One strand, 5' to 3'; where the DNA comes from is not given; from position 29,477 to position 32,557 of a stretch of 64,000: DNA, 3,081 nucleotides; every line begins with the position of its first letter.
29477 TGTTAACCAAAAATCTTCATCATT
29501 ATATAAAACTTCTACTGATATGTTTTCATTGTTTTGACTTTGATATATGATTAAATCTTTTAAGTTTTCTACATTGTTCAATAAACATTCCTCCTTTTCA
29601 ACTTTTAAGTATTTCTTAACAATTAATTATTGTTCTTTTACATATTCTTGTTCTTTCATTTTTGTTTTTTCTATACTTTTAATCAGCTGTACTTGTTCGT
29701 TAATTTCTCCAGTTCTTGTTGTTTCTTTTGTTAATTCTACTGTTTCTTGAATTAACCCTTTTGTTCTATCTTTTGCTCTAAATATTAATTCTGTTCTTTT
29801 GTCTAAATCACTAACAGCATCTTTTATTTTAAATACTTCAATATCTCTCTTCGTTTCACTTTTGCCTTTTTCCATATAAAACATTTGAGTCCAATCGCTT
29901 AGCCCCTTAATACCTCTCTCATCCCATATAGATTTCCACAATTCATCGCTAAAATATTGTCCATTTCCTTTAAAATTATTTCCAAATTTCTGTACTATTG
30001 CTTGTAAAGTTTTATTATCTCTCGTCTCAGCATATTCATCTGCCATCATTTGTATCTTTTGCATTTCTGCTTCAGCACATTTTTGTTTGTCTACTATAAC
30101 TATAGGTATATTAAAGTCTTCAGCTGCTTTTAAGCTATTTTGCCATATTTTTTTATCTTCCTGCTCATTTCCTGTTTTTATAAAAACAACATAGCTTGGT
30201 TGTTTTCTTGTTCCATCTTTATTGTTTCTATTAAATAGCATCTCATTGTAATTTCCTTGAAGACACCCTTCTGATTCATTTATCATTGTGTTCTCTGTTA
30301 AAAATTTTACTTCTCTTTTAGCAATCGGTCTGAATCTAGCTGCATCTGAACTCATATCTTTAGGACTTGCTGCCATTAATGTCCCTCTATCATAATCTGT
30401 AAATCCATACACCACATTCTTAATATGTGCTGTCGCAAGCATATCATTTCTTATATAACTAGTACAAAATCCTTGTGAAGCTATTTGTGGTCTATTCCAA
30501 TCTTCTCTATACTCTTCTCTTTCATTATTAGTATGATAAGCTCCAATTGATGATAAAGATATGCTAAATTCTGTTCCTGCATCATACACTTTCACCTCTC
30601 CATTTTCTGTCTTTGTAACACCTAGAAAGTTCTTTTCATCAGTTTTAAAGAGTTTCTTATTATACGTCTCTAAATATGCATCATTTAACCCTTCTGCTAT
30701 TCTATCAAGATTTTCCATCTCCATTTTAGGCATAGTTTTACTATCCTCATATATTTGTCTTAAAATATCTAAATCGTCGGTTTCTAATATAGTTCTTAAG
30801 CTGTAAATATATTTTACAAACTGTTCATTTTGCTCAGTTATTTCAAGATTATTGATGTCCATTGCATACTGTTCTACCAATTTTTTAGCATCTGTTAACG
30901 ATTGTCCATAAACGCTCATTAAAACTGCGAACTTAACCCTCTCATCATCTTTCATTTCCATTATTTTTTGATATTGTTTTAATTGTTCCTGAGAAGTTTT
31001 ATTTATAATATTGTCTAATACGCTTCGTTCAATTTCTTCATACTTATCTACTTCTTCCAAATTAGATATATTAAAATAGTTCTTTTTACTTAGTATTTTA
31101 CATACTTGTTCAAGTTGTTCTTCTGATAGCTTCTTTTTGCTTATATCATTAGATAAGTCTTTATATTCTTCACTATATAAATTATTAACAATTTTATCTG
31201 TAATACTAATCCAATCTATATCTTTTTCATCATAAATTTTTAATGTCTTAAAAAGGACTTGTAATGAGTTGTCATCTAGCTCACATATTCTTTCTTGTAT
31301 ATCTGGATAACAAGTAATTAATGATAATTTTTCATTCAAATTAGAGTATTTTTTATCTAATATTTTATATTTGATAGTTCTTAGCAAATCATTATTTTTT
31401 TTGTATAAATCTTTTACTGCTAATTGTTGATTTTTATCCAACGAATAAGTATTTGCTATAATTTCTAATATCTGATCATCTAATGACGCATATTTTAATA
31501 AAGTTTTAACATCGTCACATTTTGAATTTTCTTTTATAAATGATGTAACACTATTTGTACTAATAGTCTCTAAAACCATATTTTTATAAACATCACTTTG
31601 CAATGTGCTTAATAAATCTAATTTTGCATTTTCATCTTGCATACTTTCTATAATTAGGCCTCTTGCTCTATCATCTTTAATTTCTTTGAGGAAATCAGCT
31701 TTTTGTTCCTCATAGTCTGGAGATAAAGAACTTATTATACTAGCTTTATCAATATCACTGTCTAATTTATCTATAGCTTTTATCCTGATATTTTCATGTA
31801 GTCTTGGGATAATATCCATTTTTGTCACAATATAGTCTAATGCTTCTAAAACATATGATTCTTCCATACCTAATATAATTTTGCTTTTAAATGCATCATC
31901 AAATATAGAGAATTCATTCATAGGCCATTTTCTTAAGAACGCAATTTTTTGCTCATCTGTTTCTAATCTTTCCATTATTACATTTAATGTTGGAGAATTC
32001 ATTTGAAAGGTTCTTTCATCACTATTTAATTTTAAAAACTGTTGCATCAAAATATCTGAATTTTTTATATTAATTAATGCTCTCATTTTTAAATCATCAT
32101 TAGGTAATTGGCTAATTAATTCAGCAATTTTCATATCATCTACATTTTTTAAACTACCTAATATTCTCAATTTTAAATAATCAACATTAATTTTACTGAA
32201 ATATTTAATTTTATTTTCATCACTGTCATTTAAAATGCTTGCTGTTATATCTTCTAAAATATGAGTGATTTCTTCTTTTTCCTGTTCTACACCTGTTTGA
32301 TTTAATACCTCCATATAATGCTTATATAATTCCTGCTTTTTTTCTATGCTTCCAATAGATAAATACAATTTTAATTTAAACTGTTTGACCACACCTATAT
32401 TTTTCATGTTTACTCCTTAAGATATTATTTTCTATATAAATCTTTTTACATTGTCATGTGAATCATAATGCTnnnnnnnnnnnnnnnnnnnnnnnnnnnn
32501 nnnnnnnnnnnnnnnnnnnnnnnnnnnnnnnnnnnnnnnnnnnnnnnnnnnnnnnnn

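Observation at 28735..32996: Three-gene cassette bracketed by inverted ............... repeats between queH and an HD-domain gene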

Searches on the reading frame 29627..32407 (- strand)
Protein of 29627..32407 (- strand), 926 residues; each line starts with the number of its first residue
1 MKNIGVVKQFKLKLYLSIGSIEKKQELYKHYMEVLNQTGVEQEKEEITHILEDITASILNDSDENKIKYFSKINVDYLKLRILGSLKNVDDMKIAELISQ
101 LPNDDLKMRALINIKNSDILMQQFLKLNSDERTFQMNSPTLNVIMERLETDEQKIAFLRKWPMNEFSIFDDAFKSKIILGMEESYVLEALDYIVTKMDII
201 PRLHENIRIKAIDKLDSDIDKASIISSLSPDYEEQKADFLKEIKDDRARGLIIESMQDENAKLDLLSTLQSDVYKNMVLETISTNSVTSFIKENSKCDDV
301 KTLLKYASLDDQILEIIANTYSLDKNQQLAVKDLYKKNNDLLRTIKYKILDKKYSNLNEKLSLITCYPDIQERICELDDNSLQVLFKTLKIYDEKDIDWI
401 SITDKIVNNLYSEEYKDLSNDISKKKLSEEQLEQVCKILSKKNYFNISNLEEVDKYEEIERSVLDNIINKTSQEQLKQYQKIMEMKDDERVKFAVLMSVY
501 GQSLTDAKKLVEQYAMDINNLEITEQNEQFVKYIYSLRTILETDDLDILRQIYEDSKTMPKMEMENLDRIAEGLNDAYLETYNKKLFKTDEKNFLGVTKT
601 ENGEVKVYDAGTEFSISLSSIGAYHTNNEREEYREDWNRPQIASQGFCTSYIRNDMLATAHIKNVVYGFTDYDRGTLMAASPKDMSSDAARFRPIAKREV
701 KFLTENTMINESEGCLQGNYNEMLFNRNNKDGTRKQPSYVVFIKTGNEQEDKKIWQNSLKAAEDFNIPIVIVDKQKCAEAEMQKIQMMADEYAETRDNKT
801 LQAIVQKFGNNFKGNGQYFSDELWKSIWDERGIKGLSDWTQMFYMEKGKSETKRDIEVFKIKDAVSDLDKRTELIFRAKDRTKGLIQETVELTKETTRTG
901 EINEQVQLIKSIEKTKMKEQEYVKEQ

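Call 4: search_protein_families(library=pfam, proteins=[window:29627-32407:-], max_evalue=0.01)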
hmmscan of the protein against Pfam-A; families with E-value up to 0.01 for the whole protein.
window:29627-32407:- (926 aa): 0 families

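Call 5: search_protein_families(library=padloc, proteins=[window:29627-32407:-], max_evalue=0.01)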
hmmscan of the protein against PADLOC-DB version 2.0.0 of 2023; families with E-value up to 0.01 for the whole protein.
window:29627-32407:- (926 aa): 0 families

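Call 7: find_encoding_contigs(protein=window:29627-32407:-, flank=10000, max_places=10)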
Protein window:29627-32407:- (926 aa): no gene with exactly this product is on record in the collection.

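Call 8: find_homologous_proteins(query=window:29627-32407:-)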
Query window:29627-32407:- (926 aa): 1 proteins with E <= 0.001 among 8000 candidates.
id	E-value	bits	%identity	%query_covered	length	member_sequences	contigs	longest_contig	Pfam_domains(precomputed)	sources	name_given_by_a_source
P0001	0.0e+0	2001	100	100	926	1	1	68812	-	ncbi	-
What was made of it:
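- Tried and rejected: Word-indexed protein search with p926: it found only the query itself (call 8).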

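Call 10: list_cluster_members(proteins=[window:29627-32407:-, window:32473-32931:-, window:28829-29581:-, window:28099-28674:-, window:33045-33605:-, window:33661-35562:-, window:35627-36628:-])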
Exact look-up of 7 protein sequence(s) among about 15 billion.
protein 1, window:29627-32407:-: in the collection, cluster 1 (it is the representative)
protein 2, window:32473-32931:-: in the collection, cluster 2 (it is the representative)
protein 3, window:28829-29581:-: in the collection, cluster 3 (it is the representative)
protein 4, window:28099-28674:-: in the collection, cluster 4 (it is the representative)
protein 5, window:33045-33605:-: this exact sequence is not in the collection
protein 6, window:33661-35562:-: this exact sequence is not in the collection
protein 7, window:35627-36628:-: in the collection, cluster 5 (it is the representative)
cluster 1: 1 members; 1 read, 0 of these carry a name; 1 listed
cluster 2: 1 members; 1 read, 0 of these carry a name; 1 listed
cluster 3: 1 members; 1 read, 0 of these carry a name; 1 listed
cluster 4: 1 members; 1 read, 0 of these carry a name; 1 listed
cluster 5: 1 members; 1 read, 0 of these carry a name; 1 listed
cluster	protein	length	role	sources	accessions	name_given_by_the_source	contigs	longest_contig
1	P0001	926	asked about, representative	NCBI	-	-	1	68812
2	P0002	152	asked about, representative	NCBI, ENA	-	-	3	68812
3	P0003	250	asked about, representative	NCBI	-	-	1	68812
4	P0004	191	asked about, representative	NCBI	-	-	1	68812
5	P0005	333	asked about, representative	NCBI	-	-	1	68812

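Call 20: search_protein_representatives(protein=window:29627-32407:-)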
Query: 926 residues. Proteins with E-value up to 0.001 (for the whole library): 675; up to 1e-10: 537; up to 1e-30: 235. The best 150 are listed.
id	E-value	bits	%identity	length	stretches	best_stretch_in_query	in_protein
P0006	8.9e-149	514.0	42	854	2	233-888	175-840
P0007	3.1e-145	502.3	45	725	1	305-920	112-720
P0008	3.3e-135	469.1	40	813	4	204-752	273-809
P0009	1.9e-129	450.0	44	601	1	321-871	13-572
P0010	2.6e-92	327.2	33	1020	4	195-821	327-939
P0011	8.7e-88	312.2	49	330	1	425-752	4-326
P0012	9.1e-80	285.7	37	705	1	226-856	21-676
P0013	8.6e-73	262.6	34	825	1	193-816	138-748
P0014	1.1e-70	255.7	34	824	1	166-825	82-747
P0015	6.0e-70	253.2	28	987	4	171-820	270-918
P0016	6.4e-68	246.5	100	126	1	1-126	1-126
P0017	3.5e-67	244.1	34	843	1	279-816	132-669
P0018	4.8e-65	237.0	33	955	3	166-821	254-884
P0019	4.5e-64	233.8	36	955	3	335-824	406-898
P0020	5.4e-64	233.5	32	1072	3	68-821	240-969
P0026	1.4e-62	228.9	32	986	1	24-824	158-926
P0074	1.6e-50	189.0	36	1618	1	332-821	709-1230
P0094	1.0e-47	179.7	28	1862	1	294-817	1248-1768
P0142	3.7e-41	158.0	30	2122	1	331-816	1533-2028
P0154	2.2e-39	152.1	30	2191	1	330-815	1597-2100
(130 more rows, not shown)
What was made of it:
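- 29627..32407 (-): p926: N-terminal helical-repeat solenoid (about residues 1-585), an alpha/beta domain (about 590-775) and C-terminal helices. Uncharacterised family. 675 representative clusters at E<=1e-3 (call 20).
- Tried and rejected: The exhaustive HMMER search was needed (call 20).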

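Call 21: search_protein_families(library=pfam, proteins=[P0006, P0010, P0074, P0094, P0142, P0154], max_evalue=0.01)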
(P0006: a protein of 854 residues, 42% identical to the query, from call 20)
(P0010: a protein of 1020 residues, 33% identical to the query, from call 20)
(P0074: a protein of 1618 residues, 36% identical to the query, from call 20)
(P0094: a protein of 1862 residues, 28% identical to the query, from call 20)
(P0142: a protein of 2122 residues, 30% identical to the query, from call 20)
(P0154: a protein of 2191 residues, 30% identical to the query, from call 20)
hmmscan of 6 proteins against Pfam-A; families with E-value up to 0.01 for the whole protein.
P0006 (854 aa): 0 families

P0010 (1020 aa): 1 family
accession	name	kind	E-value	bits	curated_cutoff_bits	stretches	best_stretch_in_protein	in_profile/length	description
PF24403.1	iSirtuin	-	0.0066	16.4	27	0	166-239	105-179/189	Inactive Sirtuin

P0074 (1618 aa): 2 families
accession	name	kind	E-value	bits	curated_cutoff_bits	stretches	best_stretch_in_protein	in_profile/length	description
PF00620.32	RhoGAP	-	0.0017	18.7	24.5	0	528-600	67-134/148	RhoGAP domain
PF18047.6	PatG_D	-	0.0045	17.9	27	0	523-563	65-105/111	PatG Domain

P0094 (1862 aa): 0 families

P0142 (2122 aa): 1 family
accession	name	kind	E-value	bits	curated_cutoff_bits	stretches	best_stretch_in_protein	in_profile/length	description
PF25570.1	TPR_DENND3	-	0.00059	20.2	27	0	1037-1072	14-49/115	DENND3-like, TPR repeats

P0154 (2191 aa): 1 family
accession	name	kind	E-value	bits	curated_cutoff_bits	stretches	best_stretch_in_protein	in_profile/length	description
PF13475.11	DUF4116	-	0.001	19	24.9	0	948-982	12-45/49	Domain of unknown function (DUF4116)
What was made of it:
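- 29627..32407 (-): No Pfam hit (calls 4, 21).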

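Call 22: search_solved_structures(query=window:29627-32407:-, max_evalue=1)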
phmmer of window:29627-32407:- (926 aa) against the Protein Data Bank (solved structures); distinct sequences matched with E-value up to 1: 1.
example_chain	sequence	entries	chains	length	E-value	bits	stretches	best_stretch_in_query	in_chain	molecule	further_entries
5ctr_A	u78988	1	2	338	0.11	14.1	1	817-920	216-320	Squamous cell carcinoma antigen recognized by T-cells 3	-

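Call 36: predict_structure(alignment_id=A1)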
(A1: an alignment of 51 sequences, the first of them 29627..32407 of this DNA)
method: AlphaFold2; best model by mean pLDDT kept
length: 926 residues; sequences in the alignment: 51
mean_pLDDT: 82.4   pTM: 0.71
mean pLDDT of the five models: 82.4, 81.5, 81.0, 79.7, 79.6
residues with pLDDT >= 90: 492; 70-90: 241; 50-70: 117; < 50: 76
segments of 3 or more residues with pLDDT < 50: 1-10, 623-628, 850-901, 920-926
pLDDT, mean of each block of 10 residues (from residue 1): 46 55 70 67 68 83 90 85 92 94 88 92 78 64 84 79 66 70 65 71 83 89 92 93 94 94 92 90 91 89 92 96 95 88 92 90 89 96 93 74 92 96 94 92 96 95 94 89 95 94 93 93 91 91 92 86 70 95 97 97 96 93 51 81 74 88 87 93 78 78 94 67 88 91 92 94 96 97 97 93 92 89 92 80 65 32 38 42 36 37 57 57 40
secondary structure, 60 per line:
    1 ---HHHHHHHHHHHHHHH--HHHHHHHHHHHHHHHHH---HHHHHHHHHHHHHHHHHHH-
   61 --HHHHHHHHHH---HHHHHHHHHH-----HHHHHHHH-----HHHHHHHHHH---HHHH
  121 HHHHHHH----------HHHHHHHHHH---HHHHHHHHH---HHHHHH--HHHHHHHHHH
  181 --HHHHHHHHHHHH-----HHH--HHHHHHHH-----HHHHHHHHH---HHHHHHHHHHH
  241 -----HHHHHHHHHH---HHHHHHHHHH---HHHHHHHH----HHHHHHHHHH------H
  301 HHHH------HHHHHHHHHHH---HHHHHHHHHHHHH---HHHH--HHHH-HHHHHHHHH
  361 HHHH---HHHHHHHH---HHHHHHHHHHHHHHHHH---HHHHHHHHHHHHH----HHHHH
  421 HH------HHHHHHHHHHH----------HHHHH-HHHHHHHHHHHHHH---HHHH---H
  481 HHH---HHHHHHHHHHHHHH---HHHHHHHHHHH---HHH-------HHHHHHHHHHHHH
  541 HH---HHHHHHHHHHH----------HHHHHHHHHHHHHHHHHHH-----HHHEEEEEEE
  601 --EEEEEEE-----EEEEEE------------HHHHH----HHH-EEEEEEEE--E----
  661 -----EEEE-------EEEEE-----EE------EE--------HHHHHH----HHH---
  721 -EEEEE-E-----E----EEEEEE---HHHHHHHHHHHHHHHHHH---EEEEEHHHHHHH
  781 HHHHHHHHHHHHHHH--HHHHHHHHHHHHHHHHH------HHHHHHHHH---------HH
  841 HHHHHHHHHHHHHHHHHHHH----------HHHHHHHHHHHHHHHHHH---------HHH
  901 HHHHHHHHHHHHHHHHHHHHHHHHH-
elements in order (helices of 4 or more, strands of 3 or more residues): H4-18 H21-37 H41-59 H63-72 H76-85 H91-98 H104-113 H117-127 H138-147 H151-159 H163-168 H171-180 H183-194 H205-212 H218-226 H230-240 H246-255 H259-268 H272-279 H284-293 H300-304 H311-321 H325-337 H341-344 H347-350 H352-364 H368-375 H379-395 H399-411 H416-422 H429-439 H450-454 H456-469 H473-476 H480-483 H487-500 H504-514 H528-542 H546-556 H567-585 E594-600 E603-609 E615-620 H633-637 E646-653 E666-669 E677-681 H705-710 E722-726 E739-744 H748-765 E769-773 H774-795 H798-814 H821-829 H839-860 H871-888 H898-925

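Call 39: fold_search(model_id=the predicted structure, library=pdb)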
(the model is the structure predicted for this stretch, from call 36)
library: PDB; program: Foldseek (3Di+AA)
matches with E <= 10: 330; with E <= 0.001: 0
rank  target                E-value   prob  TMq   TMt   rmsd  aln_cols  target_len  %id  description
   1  8hq6_C                1.7e-01  0.16  0.11  0.10  21.1       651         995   12  KL2 in complex with CRM1-Ran-RanBP1 (released 2023-10-25)
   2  9nkg_W                2.4e-01  0.38  0.10  0.17  17.6       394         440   12  Structure of substrate engaged MIDN-bound human 26S proteasome, EB-MIDN (Composite map) (released 2025-05-07)
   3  5mfr                  2.6e-01  0.41  0.10  0.10  21.8       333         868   11  The crystal structure of E. coli Aminopeptidase N in complex with 7-amino-5,7,8,9-tetrahydrobenzocyclohepten-6-one (released 2017-04-19)
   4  5uww_C                2.7e-01  0.12  0.11  0.10  21.4       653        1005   12  Crystal Structure of DEAF1 Peptide in complex with CRM1 K579A mutant-Ran-RanBP1 (released 2017-03-22)
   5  8ga7                  2.9e-01  0.04  0.05  0.08  35.2       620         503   13  Geometrically programmable nanomaterial construction using regularized protein building blocks (released 2024-03-13)
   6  1xi4_A                3.5e-01  0.25  0.14  0.09  32.1       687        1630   11  Clathrin D6 Coat (released 2004-11-02)
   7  5dhf_C                3.5e-01  0.11  0.10  0.10  21.2       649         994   13  Crystal Structure of hRio2 NES Peptide in complex with CRM1-Ran-RanBP1 (released 2015-09-16)
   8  8qyz_F                3.6e-01  0.09  0.10  0.09  22.7       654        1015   13  Crystal structure of hiNES2 in complex with Xpo1 and RanGTP (released 2024-11-06)
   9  5dif_C                3.8e-01  0.09  0.10  0.10  21.3       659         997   13  Crystal Structure of CPEB4 NES Peptide in complex with CRM1-Ran-RanBP1 (released 2015-09-16)
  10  8rks_H                4.0e-01  0.18  0.09  0.20  18.5       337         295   12  Structure of VPS29-VPS35 bound to the LFa motif R21 of Fam21. (released 2024-04-24)
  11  5uwt_C                4.3e-01  0.08  0.08  0.08  21.9       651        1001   12  Crystal Structure of Hxk2 Peptide in complex with CRM1 K579A mutant-Ran-RanBP1 (released 2017-03-22)
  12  8rks_D                4.9e-01  0.12  0.07  0.16  20.1       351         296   13  Structure of VPS29-VPS35 bound to the LFa motif R21 of Fam21. (released 2024-04-24)
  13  8r02_C                4.9e-01  0.11  0.07  0.14  19.0       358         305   13  Crystal structure of the retromer complex VPS29/VPS35 with the ligand bis-1,3-phenyl guanylhydrazone, 2a (released 2024-03-27)
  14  5uwq_C                5.1e-01  0.11  0.11  0.11  20.9       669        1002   12  Crystal Structure of CDC7 NES Peptide in complex with CRM1-Ran-RanBP1 (released 2017-03-22)
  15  5uwi_C                5.1e-01  0.09  0.10  0.09  21.8       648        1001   12  Crystal Structure of HDAC5 NES Peptide in complex with CRM1-Ran-RanBP1 (released 2017-03-22)
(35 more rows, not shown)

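Call 44: find_encoding_contigs(protein=P0006, flank=8000, max_places=4)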
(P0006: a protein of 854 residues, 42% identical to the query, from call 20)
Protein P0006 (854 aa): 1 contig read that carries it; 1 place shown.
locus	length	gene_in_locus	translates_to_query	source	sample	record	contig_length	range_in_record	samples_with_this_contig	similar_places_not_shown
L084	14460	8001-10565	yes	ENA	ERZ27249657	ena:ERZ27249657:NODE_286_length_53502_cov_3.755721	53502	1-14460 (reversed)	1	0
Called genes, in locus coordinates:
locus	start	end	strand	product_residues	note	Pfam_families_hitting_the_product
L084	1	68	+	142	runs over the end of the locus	-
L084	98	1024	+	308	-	PF01745:IPT, PF13238:AAA_18 (faint), PF01715:IPPT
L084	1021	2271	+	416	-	PF26018:BSH_RND_rel, PF26012:HH_RND_rel, PF26011:Beta-barrel_RND_rel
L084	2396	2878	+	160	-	PF04472:SepF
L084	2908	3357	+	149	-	PF05103:DivIVA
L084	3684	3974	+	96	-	PF03602:Cons_hypoth95, PF05175:MTS (weak), PF02086:MethyltransfD12 (weak)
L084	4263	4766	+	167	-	-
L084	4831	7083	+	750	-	PF17854:FtsK_alpha, PF01580:FtsK_SpoIIIE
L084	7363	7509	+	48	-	-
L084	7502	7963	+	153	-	-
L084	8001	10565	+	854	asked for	-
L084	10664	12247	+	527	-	-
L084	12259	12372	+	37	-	-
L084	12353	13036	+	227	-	PF00753:Lactamase_B, PF12706:Lactamase_B_2 (faint), PF16661:Lactamase_B_6 (weak)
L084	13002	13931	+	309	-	PF10996:Beta-Casp, PF07521:RMMBL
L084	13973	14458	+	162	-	?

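Call 46: find_encoding_contigs(protein=P0007, flank=8000, max_places=4)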
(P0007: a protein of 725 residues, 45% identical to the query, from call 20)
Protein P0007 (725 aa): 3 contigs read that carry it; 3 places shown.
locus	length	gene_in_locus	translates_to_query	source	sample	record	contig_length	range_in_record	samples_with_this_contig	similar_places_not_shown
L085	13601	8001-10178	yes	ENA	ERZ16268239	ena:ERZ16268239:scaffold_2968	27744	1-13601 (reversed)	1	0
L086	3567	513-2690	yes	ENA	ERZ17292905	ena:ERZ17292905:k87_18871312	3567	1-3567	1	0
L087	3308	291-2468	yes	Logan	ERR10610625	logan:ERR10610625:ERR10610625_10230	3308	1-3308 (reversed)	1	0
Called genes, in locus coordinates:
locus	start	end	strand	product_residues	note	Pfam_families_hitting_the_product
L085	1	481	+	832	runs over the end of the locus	PF02518:HATPase_c, PF13589:HATPase_c_3, PF01119:DNA_mis_repair, PF08676:MutL_C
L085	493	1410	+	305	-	PF01745:IPT, PF01715:IPPT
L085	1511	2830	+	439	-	PF26018:BSH_RND_rel, PF26012:HH_RND_rel, PF26011:Beta-barrel_RND_rel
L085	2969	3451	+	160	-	PF04472:SepF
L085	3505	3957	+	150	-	PF05103:DivIVA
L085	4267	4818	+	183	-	PF03602:Cons_hypoth95, PF05175:MTS, PF10294:Methyltransf_16 (weak), PF01555:N6_N4_Mtase (faint), PF02086:MethyltransfD12 (faint), PF13847:Methyltransf_31 (weak), PF09445:Methyltransf_15 (weak)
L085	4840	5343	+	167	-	-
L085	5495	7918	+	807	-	PF13491:FtsK_4TM (weak), PF17854:FtsK_alpha, PF01580:FtsK_SpoIIIE, PF09397:FtsK_gamma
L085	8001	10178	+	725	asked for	-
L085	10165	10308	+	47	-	-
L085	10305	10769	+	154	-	-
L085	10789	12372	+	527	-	-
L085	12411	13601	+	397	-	?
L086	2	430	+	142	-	?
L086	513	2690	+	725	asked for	-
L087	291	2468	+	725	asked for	-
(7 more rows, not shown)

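Call 47: find_encoding_contigs(protein=P0010, flank=8000, max_places=4)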
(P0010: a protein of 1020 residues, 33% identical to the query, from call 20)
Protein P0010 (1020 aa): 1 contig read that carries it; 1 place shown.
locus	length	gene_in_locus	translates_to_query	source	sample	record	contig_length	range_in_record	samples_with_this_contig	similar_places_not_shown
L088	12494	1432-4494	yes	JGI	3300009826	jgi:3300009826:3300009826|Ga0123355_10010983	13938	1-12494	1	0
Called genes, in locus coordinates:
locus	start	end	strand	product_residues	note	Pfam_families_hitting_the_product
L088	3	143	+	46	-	?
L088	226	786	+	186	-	PF00733:Asn_synthase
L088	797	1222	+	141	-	PF00733:Asn_synthase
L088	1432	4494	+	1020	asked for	-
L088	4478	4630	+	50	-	-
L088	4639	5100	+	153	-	-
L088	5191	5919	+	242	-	-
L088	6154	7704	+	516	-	PF00270:DEAD, PF04851:ResIII (weak), PF00271:Helicase_C, PF16124:RecQ_Zn_bind, PF09382:RQC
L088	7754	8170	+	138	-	-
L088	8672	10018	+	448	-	-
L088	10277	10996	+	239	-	PF12822:ECF_trnsprt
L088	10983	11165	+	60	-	PF00005:ABC_tran (weak)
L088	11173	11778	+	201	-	PF00005:ABC_tran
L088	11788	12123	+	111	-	-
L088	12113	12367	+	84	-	PF02361:CbiQ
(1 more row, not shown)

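Call 52: search_protein_families(library=ncbifam, proteins=[window:29627-32407:-, L084:10664-12247:+, L084:7363-7509:+], max_evalue=0.01)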
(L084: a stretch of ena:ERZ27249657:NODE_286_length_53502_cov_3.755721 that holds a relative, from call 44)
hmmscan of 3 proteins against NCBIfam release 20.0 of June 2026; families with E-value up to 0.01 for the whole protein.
window:29627-32407:- (926 aa): 0 families

L084:10664-12247:+ (527 aa): 0 families

L084:7363-7509:+ (48 aa): 0 families

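Call 53: search_protein_families(library=phrogs, proteins=[window:29627-32407:-, L084:10664-12247:+], max_evalue=0.01)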
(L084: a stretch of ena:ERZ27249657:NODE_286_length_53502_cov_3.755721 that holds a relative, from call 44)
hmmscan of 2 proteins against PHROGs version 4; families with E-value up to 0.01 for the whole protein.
window:29627-32407:- (926 aa): 0 families

L084:10664-12247:+ (527 aa): 0 families
